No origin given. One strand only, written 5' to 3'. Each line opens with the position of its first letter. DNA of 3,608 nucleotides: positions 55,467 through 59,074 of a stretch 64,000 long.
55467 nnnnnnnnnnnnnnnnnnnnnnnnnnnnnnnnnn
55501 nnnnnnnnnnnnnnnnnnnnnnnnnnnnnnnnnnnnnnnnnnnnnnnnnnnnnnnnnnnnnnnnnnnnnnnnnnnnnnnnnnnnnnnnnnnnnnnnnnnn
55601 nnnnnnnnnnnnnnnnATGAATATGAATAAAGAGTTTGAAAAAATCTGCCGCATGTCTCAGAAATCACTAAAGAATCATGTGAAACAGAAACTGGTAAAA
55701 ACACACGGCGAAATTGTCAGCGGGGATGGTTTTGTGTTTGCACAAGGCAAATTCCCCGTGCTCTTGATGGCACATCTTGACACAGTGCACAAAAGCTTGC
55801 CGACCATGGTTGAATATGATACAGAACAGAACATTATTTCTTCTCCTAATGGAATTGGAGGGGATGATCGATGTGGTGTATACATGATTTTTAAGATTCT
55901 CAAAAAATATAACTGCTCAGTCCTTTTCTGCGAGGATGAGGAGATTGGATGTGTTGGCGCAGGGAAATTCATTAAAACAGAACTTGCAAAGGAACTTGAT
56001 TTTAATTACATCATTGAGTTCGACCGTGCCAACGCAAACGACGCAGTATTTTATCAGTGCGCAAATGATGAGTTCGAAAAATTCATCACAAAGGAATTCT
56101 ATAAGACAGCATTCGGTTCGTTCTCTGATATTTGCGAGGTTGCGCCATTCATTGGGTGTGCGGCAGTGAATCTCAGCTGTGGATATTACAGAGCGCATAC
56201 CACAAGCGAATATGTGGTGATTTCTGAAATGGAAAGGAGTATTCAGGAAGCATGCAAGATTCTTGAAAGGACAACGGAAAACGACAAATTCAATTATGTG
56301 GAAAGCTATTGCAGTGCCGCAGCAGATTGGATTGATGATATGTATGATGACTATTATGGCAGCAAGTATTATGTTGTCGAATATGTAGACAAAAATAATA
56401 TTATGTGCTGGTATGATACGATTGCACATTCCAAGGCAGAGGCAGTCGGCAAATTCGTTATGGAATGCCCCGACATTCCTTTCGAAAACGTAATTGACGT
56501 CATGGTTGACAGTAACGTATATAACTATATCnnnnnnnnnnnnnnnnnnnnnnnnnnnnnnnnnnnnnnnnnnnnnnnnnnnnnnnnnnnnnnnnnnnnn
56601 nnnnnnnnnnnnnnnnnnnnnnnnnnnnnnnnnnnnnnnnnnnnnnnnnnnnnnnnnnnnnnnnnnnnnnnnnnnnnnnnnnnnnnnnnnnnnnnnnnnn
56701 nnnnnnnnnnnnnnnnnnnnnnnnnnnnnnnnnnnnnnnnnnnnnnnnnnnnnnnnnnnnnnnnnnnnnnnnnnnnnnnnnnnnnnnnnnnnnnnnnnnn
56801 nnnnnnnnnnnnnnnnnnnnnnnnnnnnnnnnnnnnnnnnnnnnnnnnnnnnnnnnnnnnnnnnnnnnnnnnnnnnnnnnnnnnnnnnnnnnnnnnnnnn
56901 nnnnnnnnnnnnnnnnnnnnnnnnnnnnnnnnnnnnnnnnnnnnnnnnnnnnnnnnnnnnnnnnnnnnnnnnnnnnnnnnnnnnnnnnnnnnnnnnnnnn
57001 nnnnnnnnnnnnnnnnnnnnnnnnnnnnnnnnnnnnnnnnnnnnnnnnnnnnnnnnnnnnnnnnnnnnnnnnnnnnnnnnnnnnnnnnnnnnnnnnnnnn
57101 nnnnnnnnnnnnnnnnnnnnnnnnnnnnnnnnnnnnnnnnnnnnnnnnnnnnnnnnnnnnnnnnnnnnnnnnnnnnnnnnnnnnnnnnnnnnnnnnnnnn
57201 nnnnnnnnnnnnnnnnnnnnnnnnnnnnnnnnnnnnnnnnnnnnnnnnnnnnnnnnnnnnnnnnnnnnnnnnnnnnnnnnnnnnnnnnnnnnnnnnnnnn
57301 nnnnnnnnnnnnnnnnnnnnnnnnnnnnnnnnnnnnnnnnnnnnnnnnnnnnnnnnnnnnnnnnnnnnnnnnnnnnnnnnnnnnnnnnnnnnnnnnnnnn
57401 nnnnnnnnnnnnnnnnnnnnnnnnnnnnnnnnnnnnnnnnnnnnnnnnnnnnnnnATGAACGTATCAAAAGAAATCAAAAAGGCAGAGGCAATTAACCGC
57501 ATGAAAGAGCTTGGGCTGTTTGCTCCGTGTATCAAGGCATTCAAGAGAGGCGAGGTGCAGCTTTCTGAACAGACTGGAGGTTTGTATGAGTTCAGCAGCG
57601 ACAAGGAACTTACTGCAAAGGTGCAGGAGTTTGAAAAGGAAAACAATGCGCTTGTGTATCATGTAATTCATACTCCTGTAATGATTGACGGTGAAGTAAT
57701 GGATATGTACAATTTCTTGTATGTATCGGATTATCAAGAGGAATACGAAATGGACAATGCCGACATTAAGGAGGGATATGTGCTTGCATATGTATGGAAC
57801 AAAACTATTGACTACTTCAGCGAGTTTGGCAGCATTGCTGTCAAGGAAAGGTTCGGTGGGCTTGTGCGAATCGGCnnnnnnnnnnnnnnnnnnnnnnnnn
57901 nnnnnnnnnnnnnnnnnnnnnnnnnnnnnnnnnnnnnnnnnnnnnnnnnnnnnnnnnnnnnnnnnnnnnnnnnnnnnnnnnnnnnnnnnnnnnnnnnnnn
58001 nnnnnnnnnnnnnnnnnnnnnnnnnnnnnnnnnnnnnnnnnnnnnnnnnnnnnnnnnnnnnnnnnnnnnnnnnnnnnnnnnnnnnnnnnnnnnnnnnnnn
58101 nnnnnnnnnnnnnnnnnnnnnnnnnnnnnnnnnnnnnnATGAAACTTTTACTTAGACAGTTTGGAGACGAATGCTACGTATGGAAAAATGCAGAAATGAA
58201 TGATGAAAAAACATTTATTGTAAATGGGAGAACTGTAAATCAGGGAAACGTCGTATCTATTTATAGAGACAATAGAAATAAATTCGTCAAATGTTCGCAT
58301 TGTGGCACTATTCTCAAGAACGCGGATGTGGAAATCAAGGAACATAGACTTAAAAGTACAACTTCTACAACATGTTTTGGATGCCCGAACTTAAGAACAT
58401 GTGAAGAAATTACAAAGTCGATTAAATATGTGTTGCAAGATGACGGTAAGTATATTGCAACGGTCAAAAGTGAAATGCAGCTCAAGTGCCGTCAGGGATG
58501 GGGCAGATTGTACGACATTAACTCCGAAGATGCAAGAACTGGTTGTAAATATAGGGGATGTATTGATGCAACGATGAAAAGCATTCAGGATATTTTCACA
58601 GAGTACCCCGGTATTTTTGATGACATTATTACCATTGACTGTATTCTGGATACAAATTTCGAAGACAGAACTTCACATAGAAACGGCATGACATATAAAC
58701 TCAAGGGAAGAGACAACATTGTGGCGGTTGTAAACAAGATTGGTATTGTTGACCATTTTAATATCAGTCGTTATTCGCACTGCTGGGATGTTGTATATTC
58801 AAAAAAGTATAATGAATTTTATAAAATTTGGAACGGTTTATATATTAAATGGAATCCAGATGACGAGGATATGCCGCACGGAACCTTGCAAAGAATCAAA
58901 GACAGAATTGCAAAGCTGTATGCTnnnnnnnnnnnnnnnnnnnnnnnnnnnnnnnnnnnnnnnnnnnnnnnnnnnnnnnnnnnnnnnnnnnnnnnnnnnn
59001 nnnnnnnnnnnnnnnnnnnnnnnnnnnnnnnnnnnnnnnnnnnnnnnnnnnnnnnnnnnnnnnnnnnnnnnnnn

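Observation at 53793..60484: Two large paralogues share an unrecognised NP(L/I)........-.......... core, and they bracket a peptidase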

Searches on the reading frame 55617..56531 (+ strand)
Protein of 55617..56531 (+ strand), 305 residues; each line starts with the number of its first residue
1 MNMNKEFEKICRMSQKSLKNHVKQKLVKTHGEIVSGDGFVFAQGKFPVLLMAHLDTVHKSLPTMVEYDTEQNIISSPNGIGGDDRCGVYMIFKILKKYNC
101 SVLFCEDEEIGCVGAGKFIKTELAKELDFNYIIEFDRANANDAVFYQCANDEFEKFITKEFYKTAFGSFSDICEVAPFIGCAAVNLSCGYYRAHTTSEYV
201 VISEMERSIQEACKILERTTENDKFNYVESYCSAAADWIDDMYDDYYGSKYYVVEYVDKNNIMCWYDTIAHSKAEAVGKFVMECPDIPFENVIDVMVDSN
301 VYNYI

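Call 4: search_protein_families(library=pfam, proteins=[window:55617-56531:+], max_evalue=1)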
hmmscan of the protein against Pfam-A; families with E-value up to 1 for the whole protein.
window:55617-56531:+ (305 aa): 3 families
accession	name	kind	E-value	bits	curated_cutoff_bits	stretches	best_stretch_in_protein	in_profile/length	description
PF01546.33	Peptidase_M20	-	3.1e-05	24.4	24.6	1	50-134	2-94/206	Peptidase family M20/M25/M40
PF04389.22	Peptidase_M28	-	5.3e-05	23.5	21.3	1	47-162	14-119/193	Peptidase family M28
PF05343.19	Peptidase_M42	-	0.061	12.8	23.2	1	82-118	133-176/292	M42 glutamyl aminopeptidase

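Call 5: search_protein_families(library=phrogs, proteins=[window:55617-56531:+], max_evalue=0.01)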
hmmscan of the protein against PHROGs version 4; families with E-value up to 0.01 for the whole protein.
window:55617-56531:+ (305 aa): 3 families
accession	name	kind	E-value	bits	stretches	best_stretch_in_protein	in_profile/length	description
phrog_34186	-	unknown function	5e-43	148.8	1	6-253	21-280/368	-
phrog_4191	-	other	7.4e-30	105.1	1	35-218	42-243/342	peptidase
phrog_21791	-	other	5.6e-13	50.3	1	79-251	95-282/348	peptidase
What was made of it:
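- Checked: A metallopeptidase gene (55617-56534) lies between them (calls 4, 5).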

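Call 6: search_protein_families(library=ncbifam, proteins=[window:55617-56531:+], max_evalue=1)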
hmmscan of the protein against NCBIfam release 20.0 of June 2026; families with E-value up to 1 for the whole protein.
window:55617-56531:+ (305 aa): 9 families
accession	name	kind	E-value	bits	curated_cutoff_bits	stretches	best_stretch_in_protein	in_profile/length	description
TIGR01883.1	PepT-like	hypoth_equivalog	4.8e-08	32.4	274.25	2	179-215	323-359/361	peptidase T-like protein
NF003976.0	PRK05469.1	subfamily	1.6e-06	27.3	255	2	178-221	364-407/409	tripeptide aminopeptidase PepT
NF004788.0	PRK06133.1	subfamily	3.5e-06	26.2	349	1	40-144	101-210/417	glutamate carboxypeptidase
NF009920.0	PRK13381.1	subfamily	1.6e-05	24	293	1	60-134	120-201/412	peptidase T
TIGR01892.1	AcOrn-deacetyl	equivalog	0.0059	15.7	297.7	0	101-124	124-147/365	acetylornithine deacetylase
NF005093.0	PRK06522.2-4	equivalog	0.066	12.6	308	1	205-247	216-258/304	2-dehydropantoate 2-reductase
NF006439.0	PRK08737.1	equivalog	0.067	12.2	345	0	191-217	336-362/364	acetylornithine deacetylase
NF005678.0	PRK07473.1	equivalog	0.16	10.9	386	1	43-126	73-164/376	M20/M25/M40 family metallo-hydrolase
NF005710.0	PRK07522.1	subfamily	0.17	11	412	0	104-121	137-154/391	acetylornithine deacetylase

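Call 7: search_protein_families(library=padloc, proteins=[window:55617-56531:+], max_evalue=1)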
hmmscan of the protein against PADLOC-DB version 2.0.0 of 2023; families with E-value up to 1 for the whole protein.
window:55617-56531:+ (305 aa): 2 families
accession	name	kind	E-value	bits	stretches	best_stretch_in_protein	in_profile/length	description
PDLC04940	PDC-S15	-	0.00068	17.3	1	150-233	20-99/280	-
PDLC04928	PDC-S15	-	0.026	12.6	1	149-225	20-94/174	-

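Call 62: search_solved_structures(query=A4, max_evalue=0.01, show_alignments=1)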
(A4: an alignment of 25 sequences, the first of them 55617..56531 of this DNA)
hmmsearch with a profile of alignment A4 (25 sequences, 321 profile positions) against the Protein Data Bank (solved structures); distinct sequences matched with E-value up to 0.01: 8.
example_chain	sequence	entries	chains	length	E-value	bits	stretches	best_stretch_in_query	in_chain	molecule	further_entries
3gb0_A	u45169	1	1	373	6.2e-08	35.5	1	176-227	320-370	Peptidase T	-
3rza_A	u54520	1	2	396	1.3e-07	34.5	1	50-128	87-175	tripeptidase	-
1fno_A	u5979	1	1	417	0.00012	24.7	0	189-235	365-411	PEPTIDASE T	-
1vix_A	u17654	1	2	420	0.0004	23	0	189-228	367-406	Peptidase T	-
1cg2_A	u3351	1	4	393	0.0012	21.4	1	50-130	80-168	CARBOXYPEPTIDASE G2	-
7m6u_A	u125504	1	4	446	0.0013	21.3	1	50-130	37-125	Carboxypeptidase G2 circular permuation pro-domain fusion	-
6xj5_A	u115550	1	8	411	0.0013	21.3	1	50-130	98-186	Carboxypeptidase G2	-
3ife_A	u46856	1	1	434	0.0044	19.6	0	22-68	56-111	Peptidase T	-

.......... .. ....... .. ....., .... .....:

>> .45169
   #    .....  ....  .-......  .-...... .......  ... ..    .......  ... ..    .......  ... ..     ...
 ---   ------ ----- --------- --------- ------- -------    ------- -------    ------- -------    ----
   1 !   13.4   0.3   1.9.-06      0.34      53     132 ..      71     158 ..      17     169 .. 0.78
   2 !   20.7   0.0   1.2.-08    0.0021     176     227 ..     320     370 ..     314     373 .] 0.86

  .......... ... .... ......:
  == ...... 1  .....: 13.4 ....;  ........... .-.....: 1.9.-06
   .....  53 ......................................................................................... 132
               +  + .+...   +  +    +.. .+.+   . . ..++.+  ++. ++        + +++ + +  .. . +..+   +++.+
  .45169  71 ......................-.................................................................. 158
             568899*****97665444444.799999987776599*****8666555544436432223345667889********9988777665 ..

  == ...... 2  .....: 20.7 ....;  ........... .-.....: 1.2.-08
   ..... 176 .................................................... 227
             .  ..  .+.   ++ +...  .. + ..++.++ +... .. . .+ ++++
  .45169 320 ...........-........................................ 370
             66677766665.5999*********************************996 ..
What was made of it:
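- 55617..56534 (+): Partner enzyme: 305-aa minimal M20/M28-type (MH clan) di-zinc exopeptidase domain. Nearest PDB entries: PepT 3gb0 (E 6e-8), tripeptidase 3rza (E 1e-7), CPG2 (E 1e-3) (call 62).
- On M20 peptidases proper (PepT, CPG2): The protein has only 305 aa. The two halves of the catalytic domain align to PepT 71-158 and 320-370, with no counterpart of the insert between them (call 62).
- Closest known: M20/M28. Same: The profile hits PepT and CPG2 structures (call 62).
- In those relatives the two matching stretches of the catalytic domain lie about 150-200 residues further apart than in this 305-aa protein, which fits the missing lid domain (call 62).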

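Call 94: find_homologous_proteins(query=A4, max_evalue=0.00001)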
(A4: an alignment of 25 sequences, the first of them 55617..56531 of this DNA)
Query A4 (25 sequences) (305 aa, profile of the alignment): 5569 proteins with E <= 0.00001 among 8000 candidates; the best 120 are listed.
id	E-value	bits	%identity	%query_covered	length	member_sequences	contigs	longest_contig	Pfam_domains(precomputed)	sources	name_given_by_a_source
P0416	2.6e-120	420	52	73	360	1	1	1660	PF01546.34,PF04389.23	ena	-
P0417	1.0e-119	418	48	95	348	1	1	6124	PF04389.23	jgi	jgi:hypothetical protein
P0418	1.8e-119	417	50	74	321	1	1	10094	PF01546.34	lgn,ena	-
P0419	5.0e-119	415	43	95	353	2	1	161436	-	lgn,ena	-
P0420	3.0e-118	413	46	96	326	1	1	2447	-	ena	-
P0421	4.8e-118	412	44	95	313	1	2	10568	PF01546.34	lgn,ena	-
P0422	6.0e-118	412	46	79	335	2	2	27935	-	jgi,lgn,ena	-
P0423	6.0e-118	412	43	96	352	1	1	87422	-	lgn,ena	-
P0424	7.3e-118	412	45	96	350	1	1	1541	-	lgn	-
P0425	7.7e-118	412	48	95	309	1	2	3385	PF01546.34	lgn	-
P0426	2.3e-117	410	49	83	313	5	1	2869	-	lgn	-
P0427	2.7e-117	410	57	97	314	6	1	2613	-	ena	-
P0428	3.7e-117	409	49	76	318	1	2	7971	-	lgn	-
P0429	3.9e-117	409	49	83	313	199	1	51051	-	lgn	-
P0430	4.1e-117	409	44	99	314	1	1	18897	-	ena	-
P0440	3.1e-116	406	41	96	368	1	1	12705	-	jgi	jgi:hypothetical protein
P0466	3.3e-115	403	48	95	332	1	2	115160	PF01546.34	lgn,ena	-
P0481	7.1e-115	402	41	96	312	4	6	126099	-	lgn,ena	-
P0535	5.9e-114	399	47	97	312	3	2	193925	PF04389.23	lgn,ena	-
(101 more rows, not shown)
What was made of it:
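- Closest known: M20/M28. Different: The subfamily itself is unnamed (call 94).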

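Call 95: find_encoding_contigs(protein=P0535, flank=4000, max_places=1)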
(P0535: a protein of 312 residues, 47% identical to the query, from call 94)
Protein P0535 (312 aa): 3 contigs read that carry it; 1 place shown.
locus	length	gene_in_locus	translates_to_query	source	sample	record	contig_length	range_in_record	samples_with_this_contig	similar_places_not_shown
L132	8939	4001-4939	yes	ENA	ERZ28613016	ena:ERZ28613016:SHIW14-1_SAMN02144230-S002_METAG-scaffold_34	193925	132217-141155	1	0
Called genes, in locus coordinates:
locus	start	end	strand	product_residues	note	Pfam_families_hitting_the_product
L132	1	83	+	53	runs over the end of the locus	-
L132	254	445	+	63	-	-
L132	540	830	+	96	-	-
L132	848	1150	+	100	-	-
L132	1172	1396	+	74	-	-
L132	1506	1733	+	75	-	-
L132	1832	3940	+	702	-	-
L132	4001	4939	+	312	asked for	PF04389:Peptidase_M28 (weak)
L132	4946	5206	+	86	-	-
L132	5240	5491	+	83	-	-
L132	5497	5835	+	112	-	-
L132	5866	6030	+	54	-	-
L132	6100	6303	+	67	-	-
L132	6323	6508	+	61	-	-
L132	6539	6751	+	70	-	-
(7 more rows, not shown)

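Call 96: find_encoding_contigs(protein=P0481, flank=4000, max_places=1)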
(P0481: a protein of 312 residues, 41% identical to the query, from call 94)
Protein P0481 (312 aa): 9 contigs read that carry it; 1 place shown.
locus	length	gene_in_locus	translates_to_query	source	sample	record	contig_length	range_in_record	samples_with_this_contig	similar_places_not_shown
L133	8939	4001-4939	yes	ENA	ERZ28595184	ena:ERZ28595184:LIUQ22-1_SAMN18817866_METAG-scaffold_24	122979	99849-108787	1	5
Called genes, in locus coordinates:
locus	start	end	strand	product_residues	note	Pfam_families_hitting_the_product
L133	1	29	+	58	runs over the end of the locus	-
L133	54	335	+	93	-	-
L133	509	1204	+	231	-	-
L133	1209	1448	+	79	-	-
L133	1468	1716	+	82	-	-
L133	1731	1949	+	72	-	-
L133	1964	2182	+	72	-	-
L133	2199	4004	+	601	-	-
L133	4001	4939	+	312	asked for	-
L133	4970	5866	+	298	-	PF01381:HTH_3 (faint), PF13443:HTH_26 (faint), PF12844:HTH_19 (faint), PF13560:HTH_31 (weak)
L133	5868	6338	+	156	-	PF04002:RadC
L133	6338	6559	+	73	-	-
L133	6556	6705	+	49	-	-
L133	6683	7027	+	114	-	-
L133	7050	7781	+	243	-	-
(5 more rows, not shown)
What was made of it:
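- SprT-like and RadC neighbours (calls 95, 96);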

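Call 97: find_encoding_contigs(protein=P0440, flank=4000, max_places=1)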
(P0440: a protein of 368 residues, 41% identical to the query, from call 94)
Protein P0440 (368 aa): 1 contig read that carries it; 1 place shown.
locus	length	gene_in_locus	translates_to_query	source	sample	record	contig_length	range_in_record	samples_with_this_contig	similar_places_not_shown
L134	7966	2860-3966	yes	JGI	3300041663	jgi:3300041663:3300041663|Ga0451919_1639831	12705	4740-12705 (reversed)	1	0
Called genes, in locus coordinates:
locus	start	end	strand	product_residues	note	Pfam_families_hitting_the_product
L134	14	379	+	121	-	-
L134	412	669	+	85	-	-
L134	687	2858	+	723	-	-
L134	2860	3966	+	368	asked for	-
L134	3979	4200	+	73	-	-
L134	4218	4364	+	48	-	-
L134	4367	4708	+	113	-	-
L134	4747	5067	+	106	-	-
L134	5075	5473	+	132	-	-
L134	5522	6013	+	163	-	-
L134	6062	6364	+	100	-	-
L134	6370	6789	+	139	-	-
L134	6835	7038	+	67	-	-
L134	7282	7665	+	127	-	-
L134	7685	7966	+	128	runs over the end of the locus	-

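Call 98: find_encoding_contigs(protein=P0466, flank=4000, max_places=1)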
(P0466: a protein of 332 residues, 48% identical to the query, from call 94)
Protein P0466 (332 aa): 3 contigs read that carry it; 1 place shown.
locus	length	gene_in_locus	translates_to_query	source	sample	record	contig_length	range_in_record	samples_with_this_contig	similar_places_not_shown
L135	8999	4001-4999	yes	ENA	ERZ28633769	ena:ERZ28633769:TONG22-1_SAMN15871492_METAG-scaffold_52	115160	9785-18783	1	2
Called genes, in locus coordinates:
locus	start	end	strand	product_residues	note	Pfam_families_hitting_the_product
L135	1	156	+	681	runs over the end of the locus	PF14284:PcfJ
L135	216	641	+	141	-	-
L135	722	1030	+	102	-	-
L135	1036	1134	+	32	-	-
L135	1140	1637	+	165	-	-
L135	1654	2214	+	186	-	-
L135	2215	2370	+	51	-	-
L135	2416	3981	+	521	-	-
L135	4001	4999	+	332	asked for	PF01546:Peptidase_M20 (faint)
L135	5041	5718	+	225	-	PF07486:Hydrolase_2 (faint)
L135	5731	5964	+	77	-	-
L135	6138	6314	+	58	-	-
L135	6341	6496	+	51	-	-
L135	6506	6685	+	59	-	-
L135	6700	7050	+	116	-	PF20274:cREC_REC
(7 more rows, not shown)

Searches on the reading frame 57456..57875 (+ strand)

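Call 4: search_protein_families(library=pfam, proteins=[window:57456-57875:+], max_evalue=1)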
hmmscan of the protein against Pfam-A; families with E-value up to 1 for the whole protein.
window:57456-57875:+ (140 aa): 2 families
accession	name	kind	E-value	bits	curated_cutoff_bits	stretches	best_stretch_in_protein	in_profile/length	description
PF12124.13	bCoV_SUD_C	-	0.072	13.3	25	1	52-84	24-58/66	Betacoronavirus SUD-C domain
PF24245.1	INO80F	-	0.16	12.5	25.1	1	50-70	6-26/47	INO80 complex subunit F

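Call 5: search_protein_families(library=phrogs, proteins=[window:57456-57875:+], max_evalue=0.01)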
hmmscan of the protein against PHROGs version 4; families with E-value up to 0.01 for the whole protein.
window:57456-57875:+ (140 aa): 0 families

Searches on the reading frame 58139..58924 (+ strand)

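Call 4: search_protein_families(library=pfam, proteins=[window:58139-58924:+], max_evalue=1)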
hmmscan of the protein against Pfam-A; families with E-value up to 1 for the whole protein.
window:58139-58924:+ (262 aa): 1 family
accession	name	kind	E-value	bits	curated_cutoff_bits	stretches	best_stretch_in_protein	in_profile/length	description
PF17848.7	Zn_ribbon_ACC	-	0.016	15.8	24.5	1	49-65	1-17/26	Acetyl-CoA carboxylase zinc finger domain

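Call 5: search_protein_families(library=phrogs, proteins=[window:58139-58924:+], max_evalue=0.01)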
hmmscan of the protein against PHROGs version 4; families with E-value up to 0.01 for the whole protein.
window:58139-58924:+ (262 aa): 0 families

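Call 6: search_protein_families(library=ncbifam, proteins=[window:58139-58924:+], max_evalue=1)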
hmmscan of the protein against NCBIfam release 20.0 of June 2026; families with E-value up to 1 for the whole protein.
window:58139-58924:+ (262 aa): 1 family
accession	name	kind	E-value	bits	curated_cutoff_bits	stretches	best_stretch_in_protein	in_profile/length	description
NF047912.1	ECs_2282_CxxC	subfamily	0.11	12.4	37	1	43-64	21-42/60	ECs_2282 family putative zinc-binding protein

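Call 7: search_protein_families(library=padloc, proteins=[window:58139-58924:+], max_evalue=1)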
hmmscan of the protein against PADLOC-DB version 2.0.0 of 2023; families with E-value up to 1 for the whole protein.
window:58139-58924:+ (262 aa): 0 families
